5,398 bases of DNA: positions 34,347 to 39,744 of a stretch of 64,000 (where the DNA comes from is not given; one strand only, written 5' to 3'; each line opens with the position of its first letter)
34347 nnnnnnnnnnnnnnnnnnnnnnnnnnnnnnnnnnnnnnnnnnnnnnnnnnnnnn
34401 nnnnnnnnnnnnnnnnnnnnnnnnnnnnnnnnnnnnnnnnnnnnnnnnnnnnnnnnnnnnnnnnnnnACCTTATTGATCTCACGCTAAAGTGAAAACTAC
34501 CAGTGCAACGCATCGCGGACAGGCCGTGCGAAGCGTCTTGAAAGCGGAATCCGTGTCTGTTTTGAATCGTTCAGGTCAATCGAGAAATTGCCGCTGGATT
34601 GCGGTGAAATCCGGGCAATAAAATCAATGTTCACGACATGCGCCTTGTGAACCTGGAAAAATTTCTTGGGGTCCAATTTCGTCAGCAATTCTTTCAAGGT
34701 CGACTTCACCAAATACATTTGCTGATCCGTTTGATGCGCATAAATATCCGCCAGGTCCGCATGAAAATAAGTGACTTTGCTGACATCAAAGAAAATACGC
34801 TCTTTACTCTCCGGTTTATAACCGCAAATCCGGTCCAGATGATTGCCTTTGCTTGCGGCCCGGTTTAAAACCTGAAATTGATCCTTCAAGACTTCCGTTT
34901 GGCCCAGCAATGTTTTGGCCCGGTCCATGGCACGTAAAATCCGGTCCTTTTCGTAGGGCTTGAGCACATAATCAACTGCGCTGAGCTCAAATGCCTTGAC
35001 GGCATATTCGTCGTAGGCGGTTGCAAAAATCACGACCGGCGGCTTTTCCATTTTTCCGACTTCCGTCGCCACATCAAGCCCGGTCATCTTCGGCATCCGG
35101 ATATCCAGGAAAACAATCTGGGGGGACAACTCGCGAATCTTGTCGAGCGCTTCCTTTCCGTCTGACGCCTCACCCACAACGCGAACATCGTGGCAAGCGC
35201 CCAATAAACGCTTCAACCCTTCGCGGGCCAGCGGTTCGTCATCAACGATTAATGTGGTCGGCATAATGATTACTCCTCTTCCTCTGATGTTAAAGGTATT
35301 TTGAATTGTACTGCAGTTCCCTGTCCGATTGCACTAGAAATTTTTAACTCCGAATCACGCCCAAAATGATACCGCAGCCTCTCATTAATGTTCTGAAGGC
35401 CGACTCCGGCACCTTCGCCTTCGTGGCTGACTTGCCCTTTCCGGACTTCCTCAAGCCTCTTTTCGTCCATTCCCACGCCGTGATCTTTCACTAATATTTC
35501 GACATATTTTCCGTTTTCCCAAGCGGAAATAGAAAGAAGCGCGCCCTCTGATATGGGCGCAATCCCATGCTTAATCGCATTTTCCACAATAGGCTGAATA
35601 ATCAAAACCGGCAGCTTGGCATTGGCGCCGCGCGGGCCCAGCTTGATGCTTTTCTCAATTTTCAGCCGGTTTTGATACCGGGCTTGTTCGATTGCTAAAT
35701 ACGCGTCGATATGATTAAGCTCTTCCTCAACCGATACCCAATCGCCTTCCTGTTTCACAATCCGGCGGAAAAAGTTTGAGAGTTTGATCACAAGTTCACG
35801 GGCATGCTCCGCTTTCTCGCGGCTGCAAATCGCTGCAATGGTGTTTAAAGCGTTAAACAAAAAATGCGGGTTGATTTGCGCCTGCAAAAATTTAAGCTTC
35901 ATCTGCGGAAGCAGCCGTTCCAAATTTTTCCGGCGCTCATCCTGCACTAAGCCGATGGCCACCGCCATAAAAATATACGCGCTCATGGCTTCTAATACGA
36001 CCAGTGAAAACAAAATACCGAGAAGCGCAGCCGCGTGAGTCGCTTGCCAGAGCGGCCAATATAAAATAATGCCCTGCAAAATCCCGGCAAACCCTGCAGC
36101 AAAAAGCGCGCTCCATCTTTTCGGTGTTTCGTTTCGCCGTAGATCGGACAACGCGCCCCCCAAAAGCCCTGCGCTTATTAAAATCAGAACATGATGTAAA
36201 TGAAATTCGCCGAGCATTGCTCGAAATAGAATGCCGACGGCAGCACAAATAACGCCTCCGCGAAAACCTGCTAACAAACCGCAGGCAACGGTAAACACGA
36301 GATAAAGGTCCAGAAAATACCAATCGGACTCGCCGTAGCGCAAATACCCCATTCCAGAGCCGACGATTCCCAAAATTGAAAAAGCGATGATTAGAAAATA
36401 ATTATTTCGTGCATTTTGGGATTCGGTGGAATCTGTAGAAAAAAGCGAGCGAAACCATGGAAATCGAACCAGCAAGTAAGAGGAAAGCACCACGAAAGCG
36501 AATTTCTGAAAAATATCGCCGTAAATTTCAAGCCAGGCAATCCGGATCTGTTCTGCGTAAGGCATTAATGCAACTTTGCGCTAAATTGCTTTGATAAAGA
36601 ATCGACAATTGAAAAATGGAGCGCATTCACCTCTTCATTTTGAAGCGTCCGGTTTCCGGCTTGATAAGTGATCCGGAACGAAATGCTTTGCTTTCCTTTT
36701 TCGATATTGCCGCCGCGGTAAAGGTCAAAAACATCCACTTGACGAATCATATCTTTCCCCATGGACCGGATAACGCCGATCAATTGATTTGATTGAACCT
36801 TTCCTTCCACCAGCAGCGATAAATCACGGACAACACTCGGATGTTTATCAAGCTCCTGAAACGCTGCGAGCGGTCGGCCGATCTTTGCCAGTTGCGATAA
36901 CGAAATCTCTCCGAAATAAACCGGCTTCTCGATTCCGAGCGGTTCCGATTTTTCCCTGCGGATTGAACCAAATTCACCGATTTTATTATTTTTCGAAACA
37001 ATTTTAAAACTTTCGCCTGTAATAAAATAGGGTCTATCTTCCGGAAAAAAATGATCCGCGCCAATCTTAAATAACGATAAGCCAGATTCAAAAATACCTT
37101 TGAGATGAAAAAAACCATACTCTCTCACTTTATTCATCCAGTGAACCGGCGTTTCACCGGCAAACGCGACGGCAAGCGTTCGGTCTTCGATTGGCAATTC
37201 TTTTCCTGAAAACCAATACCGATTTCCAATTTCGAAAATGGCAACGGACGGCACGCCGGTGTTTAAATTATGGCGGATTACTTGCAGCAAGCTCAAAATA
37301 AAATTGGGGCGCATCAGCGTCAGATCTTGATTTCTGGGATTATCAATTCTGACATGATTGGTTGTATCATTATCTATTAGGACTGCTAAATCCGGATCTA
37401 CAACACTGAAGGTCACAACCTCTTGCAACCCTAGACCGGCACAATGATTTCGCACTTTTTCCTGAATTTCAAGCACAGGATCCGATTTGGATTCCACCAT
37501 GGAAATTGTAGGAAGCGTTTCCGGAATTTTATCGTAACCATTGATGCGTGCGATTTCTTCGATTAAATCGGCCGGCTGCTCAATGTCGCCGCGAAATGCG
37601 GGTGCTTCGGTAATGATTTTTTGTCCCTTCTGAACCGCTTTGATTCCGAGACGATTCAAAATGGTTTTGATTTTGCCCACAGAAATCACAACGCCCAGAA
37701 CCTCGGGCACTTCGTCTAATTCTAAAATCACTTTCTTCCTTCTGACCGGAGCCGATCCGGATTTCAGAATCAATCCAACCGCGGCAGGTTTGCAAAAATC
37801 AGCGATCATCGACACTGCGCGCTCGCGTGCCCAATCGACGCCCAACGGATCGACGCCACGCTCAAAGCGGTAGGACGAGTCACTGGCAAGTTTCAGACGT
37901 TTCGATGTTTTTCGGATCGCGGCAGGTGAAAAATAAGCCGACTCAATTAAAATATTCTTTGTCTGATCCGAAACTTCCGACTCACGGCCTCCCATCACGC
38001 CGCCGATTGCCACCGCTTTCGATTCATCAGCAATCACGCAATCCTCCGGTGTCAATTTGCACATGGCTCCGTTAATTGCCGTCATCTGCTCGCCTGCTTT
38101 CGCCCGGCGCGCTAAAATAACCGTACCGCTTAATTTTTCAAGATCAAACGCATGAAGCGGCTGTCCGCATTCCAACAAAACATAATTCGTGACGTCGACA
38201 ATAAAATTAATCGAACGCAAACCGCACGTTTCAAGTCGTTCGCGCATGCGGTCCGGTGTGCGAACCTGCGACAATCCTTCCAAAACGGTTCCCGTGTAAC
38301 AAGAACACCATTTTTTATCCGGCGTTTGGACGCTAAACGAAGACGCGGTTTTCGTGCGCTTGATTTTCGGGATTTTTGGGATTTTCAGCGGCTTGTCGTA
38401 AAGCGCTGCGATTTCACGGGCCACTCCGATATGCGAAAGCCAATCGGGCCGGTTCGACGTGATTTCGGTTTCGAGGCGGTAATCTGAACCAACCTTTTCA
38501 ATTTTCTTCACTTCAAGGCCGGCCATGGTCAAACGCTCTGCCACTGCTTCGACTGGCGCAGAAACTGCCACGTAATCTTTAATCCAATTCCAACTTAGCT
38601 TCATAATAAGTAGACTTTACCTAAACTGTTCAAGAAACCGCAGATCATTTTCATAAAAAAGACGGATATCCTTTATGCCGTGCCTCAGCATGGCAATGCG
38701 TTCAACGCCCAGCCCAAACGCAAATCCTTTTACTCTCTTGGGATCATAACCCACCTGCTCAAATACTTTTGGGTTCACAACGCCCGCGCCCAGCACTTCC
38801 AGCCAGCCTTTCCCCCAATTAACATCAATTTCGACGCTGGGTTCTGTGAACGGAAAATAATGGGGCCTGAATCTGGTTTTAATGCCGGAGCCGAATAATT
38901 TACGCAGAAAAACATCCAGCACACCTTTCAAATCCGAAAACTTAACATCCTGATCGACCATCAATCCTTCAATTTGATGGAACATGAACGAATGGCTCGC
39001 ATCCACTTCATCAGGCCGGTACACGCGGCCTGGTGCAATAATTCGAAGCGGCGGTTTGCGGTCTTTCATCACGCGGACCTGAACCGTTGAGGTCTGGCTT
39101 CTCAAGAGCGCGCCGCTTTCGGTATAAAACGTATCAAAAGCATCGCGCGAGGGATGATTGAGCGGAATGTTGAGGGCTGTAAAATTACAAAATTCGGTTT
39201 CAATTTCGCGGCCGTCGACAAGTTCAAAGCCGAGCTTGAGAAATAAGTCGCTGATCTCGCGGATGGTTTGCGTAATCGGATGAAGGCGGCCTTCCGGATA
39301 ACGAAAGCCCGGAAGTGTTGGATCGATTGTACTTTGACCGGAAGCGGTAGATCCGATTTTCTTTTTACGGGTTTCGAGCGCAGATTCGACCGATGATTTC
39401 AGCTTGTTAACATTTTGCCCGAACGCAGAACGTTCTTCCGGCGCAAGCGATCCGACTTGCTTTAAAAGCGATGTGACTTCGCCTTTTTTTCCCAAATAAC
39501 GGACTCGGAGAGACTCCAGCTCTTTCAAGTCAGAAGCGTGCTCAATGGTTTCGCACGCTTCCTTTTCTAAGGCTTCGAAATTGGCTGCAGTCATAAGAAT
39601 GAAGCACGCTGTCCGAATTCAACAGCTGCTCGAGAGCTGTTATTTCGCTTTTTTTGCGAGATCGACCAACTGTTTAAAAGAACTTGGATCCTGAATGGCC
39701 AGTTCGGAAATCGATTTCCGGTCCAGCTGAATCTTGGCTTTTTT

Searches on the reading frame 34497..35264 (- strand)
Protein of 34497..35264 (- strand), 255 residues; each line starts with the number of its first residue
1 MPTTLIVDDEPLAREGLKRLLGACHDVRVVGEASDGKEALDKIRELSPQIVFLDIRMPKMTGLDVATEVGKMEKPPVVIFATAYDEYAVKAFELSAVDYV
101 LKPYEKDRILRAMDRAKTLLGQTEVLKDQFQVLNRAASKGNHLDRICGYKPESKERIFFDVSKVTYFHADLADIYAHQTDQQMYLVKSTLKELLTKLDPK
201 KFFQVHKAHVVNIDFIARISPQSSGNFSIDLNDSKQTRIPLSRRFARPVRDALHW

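Call 60: search_protein_families(library=pfam, proteins=[window:34497-35264:-], max_evalue=0.01)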
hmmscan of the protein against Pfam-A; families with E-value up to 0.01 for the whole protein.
window:34497-35264:- (255 aa): 2 families
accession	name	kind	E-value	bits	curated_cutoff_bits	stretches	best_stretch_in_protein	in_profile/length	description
PF00072.30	Response_reg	-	2e-26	92.8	30.2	1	5-113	2-110/111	Response regulator receiver domain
PF04397.21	LytTR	-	6.3e-19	68.4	22.6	1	156-253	3-97/98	LytTr DNA-binding domain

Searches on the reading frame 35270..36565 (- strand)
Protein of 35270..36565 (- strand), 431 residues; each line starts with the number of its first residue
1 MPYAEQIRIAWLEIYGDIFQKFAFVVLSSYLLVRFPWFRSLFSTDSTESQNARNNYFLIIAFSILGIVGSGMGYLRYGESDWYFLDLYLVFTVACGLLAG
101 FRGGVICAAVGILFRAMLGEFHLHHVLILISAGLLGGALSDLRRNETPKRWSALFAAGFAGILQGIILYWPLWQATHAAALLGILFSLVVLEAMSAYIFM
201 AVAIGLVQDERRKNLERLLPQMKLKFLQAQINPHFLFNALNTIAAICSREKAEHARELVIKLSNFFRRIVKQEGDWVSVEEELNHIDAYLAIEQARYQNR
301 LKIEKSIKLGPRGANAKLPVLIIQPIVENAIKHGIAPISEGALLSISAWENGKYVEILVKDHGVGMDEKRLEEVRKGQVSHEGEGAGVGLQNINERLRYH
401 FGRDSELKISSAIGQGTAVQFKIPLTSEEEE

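Call 60: search_protein_families(library=pfam, proteins=[window:35270-36565:-], max_evalue=0.01)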
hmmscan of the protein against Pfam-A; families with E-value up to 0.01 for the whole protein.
window:35270-36565:- (431 aa): 3 families
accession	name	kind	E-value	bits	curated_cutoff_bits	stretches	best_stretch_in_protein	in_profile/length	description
PF06580.19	His_kinase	-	1.4e-27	96.2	25.2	1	222-301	1-81/81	Histidine kinase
PF02518.31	HATPase_c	-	1.2e-13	51.9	26.4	1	319-426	6-110/111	Histidine kinase-, DNA gyrase B-, and HSP90-like ATPase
PF07694.17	5TM-5TMR_LYT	-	1.7e-10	41.2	24.6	1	48-202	11-165/169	5TMR of 5TMR-LYT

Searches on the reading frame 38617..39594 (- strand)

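Call 36: search_protein_families(library=pfam, proteins=[window:38617-39594:-], max_evalue=0.00001)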
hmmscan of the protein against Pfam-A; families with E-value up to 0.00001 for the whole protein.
window:38617-39594:- (325 aa): 2 families
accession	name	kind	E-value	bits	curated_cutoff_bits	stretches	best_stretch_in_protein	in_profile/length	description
PF01409.25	tRNA-synt_2d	-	6.1e-97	324.4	19.8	1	90-324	2-246/246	tRNA synthetases class II core domain (F)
PF02912.23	Phe_tRNA-synt_N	-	1.2e-22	80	22.3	1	21-81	1-61/69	Aminoacyl tRNA synthetase class II, N-terminal domain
